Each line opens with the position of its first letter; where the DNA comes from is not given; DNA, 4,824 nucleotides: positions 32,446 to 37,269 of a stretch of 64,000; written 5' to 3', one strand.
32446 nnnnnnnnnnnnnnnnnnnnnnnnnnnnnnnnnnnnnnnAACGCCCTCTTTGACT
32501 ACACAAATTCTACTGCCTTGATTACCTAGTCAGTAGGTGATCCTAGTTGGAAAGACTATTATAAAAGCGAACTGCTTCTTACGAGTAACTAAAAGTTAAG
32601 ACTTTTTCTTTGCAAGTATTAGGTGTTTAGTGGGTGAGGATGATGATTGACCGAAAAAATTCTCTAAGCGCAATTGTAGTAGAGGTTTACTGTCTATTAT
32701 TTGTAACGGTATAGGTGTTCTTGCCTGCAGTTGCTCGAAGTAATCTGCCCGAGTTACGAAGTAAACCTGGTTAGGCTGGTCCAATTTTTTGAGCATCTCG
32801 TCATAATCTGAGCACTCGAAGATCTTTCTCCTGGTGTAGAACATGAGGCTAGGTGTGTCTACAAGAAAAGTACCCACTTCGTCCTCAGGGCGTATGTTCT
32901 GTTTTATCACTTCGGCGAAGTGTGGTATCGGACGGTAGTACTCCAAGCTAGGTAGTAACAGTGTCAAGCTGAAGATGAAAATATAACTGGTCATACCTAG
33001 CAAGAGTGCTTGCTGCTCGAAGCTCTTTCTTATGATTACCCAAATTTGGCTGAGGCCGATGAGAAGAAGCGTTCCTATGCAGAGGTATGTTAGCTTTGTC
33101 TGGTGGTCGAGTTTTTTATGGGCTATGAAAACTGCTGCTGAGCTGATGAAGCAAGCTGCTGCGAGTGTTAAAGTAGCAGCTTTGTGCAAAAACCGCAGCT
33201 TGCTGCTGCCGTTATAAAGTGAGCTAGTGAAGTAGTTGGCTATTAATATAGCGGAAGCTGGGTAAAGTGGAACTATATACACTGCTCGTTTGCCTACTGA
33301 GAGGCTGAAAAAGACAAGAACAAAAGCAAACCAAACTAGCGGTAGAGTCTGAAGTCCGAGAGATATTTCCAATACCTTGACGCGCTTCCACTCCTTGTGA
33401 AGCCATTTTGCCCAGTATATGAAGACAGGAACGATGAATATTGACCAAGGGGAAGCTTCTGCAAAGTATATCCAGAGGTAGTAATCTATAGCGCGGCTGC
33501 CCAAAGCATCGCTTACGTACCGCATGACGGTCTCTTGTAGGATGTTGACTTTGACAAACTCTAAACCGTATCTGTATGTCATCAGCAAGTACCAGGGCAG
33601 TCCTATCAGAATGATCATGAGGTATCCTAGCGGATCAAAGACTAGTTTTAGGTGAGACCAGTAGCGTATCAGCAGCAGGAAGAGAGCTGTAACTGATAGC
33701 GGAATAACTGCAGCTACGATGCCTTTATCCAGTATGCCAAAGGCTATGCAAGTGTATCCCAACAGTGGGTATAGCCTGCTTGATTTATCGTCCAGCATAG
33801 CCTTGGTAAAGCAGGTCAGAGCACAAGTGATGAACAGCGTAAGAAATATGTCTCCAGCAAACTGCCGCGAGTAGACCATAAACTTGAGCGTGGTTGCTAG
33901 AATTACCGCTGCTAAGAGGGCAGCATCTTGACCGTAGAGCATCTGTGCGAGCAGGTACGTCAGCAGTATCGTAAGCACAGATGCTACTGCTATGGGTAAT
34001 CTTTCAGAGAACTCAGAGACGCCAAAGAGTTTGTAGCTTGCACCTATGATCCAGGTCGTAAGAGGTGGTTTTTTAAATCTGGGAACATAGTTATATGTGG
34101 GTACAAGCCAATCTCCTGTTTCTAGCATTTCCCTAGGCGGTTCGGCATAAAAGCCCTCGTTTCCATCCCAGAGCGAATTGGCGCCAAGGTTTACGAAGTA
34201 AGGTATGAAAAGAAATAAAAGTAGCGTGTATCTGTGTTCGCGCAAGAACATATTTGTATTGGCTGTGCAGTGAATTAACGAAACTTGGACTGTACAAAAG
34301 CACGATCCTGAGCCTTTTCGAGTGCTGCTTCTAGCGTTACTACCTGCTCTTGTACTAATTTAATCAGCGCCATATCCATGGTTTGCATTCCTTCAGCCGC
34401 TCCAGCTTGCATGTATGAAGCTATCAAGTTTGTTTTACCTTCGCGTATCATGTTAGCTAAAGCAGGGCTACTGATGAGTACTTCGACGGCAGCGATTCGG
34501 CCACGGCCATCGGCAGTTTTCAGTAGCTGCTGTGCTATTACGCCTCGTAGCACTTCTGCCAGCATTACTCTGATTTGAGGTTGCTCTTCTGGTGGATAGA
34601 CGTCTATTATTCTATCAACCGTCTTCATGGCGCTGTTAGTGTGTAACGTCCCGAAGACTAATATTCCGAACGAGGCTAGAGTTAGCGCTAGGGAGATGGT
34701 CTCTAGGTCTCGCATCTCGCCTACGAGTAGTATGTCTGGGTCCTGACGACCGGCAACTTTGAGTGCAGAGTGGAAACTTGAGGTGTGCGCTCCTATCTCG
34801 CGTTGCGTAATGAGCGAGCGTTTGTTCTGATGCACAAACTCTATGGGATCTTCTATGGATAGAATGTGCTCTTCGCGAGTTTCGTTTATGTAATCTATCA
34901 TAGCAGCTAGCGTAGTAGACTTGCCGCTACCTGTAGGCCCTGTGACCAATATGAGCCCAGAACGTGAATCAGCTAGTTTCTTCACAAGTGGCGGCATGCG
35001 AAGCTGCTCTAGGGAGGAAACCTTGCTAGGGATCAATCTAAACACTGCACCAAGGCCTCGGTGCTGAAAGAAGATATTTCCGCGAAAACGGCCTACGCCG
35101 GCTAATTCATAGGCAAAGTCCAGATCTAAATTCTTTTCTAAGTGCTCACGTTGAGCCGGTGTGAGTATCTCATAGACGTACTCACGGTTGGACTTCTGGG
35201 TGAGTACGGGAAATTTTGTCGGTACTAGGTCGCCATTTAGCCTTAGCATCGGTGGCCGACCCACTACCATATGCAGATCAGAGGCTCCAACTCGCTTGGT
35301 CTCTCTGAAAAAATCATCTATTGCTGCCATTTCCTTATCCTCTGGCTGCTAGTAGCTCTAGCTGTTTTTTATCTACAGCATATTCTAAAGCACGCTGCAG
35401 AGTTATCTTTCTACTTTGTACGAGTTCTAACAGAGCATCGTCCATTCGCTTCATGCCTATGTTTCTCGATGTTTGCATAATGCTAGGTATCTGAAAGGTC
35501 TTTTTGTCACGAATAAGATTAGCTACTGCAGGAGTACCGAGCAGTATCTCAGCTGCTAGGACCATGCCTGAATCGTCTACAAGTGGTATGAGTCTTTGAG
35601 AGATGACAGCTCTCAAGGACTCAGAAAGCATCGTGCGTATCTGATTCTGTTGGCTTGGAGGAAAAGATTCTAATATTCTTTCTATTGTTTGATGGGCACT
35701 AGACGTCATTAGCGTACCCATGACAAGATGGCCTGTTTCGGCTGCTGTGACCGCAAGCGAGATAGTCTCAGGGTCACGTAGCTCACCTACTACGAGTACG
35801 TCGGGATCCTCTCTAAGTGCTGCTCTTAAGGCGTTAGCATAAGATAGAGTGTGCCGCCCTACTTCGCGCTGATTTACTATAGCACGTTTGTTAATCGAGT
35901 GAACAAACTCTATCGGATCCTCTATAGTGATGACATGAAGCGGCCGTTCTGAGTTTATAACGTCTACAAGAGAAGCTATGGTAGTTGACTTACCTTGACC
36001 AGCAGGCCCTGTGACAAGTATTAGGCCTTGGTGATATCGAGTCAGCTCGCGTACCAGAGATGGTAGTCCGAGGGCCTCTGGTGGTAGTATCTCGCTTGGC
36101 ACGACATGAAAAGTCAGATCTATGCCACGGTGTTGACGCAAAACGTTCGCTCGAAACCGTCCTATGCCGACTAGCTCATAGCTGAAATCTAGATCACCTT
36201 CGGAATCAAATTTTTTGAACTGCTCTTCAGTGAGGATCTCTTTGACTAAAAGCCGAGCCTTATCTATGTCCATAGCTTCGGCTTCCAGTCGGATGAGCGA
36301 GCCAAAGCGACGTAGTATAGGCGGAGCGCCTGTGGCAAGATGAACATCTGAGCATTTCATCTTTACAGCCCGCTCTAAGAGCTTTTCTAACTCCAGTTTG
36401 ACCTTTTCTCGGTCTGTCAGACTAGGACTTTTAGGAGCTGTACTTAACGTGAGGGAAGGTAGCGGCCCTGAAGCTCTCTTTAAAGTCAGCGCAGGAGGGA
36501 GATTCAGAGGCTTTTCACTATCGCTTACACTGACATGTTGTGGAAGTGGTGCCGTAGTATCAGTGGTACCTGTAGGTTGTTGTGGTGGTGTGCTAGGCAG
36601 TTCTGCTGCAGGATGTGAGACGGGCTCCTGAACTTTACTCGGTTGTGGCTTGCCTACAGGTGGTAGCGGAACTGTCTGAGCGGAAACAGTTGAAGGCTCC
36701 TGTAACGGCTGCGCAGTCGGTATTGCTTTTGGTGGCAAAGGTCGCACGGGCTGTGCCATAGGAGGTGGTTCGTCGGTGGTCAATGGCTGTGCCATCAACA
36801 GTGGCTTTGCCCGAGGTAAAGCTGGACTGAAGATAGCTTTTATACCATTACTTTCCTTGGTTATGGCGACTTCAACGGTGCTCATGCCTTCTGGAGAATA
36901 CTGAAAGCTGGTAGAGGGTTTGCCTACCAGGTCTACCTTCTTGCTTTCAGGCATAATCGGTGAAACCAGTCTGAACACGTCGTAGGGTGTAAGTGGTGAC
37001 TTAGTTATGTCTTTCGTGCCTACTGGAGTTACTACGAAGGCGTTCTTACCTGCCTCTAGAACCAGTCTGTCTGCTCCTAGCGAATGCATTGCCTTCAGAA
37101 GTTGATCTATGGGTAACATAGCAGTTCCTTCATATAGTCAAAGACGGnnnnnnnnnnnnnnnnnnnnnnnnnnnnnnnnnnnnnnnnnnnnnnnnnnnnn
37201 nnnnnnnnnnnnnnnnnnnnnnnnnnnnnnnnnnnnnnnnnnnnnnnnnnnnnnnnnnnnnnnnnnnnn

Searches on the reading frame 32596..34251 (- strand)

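Call 65: search_protein_families(library=pfam, proteins=[window:32596-34251:-], max_evalue=0.00001)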
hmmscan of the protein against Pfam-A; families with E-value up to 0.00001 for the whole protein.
window:32596-34251:- (551 aa): 2 families
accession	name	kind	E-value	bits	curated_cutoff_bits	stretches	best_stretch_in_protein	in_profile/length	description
PF13231.12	PMT_2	-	1.8e-22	80.7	26.1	1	60-219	1-156/160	Dolichyl-phosphate-mannose-protein mannosyltransferase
PF02366.24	PMT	-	6.2e-19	69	22.7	1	14-226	12-236/245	Dolichyl-phosphate-mannose-protein mannosyltransferase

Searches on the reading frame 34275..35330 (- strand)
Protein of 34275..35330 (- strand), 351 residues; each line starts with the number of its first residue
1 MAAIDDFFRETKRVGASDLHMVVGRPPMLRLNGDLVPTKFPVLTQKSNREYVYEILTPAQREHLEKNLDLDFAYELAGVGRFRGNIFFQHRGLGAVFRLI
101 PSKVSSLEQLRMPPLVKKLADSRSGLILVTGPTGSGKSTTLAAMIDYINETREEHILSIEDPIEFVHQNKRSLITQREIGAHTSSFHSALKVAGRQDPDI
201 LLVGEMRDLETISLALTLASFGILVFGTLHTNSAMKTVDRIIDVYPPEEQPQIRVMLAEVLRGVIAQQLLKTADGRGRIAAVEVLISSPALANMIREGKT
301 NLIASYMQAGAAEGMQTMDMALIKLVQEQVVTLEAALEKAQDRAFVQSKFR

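Call 65: search_protein_families(library=pfam, proteins=[window:34275-35330:-], max_evalue=0.00001)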
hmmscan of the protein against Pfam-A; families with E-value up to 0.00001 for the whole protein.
window:34275-35330:- (351 aa): 1 family
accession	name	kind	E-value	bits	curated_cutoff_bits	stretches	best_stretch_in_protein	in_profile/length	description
PF00437.27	T2SSE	-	4e-39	134.8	24.9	1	107-279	121-287/370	Type II/IV secretion system protein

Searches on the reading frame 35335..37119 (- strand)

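Call 65: search_protein_families(library=pfam, proteins=[window:35335-37119:-], max_evalue=0.00001)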
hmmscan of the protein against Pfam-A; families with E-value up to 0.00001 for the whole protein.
window:35335-37119:- (594 aa): 1 family
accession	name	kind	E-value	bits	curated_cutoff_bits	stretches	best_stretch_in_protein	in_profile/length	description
PF00437.27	T2SSE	-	2e-41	142.3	24.9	1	357-517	135-284/370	Type II/IV secretion system protein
